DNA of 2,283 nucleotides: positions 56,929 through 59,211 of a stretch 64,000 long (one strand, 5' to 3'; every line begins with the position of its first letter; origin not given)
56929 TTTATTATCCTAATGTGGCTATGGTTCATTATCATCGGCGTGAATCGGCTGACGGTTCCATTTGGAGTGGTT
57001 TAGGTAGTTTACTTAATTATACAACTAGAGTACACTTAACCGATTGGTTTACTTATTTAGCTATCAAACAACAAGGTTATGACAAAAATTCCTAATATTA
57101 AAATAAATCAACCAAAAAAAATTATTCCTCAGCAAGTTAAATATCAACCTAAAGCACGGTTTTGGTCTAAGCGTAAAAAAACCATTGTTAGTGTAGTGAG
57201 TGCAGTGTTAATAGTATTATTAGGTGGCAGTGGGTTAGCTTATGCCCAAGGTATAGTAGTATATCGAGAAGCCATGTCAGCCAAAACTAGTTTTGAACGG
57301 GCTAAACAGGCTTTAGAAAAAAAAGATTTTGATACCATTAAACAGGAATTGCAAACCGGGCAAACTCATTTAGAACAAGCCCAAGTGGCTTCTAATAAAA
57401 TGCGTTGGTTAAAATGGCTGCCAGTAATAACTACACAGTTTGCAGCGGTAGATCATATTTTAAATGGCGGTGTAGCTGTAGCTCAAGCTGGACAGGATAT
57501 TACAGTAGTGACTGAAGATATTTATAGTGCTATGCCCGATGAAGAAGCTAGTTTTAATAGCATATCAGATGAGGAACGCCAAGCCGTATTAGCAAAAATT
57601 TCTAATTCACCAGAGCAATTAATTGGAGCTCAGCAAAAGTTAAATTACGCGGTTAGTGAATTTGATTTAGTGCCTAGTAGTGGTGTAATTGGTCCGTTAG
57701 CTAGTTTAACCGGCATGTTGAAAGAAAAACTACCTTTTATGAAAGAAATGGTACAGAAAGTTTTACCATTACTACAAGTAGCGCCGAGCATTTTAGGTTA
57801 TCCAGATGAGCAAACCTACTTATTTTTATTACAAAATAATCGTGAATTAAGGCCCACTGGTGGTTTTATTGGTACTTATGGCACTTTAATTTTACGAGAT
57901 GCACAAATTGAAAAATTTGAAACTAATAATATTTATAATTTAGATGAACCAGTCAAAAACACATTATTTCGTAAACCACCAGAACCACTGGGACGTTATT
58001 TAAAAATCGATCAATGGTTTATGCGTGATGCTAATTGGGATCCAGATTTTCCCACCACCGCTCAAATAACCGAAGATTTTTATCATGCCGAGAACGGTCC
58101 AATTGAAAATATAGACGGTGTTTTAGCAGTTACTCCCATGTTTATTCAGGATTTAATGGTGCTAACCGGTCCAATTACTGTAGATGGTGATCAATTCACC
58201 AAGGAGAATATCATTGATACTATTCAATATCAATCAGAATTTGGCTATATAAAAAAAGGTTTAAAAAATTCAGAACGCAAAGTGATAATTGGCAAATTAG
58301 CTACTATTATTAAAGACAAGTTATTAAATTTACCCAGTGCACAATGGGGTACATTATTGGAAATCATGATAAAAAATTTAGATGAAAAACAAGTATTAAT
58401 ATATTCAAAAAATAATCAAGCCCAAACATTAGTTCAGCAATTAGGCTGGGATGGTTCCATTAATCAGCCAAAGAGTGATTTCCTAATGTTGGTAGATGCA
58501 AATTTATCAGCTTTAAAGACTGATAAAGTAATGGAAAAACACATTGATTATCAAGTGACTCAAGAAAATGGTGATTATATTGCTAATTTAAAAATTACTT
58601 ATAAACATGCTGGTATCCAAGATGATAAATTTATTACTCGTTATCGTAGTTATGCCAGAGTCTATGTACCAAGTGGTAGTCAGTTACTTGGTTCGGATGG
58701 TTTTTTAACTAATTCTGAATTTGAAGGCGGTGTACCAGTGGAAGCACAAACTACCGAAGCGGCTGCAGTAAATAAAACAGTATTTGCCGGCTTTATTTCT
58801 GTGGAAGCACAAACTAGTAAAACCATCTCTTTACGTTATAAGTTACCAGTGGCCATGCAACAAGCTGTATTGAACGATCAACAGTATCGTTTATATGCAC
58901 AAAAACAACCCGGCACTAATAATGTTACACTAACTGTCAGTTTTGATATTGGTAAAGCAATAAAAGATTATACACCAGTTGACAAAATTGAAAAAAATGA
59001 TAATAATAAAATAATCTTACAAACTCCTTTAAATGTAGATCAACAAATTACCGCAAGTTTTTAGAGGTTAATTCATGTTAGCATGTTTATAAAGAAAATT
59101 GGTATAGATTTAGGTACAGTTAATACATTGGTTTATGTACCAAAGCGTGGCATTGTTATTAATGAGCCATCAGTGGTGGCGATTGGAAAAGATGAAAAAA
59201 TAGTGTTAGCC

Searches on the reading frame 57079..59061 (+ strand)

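Call 75: search_protein_families(library=pfam, proteins=[window:57079-59061:+], max_evalue=0.00001)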
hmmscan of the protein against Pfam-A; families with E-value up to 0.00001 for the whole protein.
window:57079-59061:+ (661 aa): 1 family
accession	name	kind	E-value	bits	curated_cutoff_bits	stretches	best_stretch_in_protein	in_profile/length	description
PF13196.11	DUF4012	-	2.4e-32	112.8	28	1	244-385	3-142/144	Protein of unknown function (DUF4012)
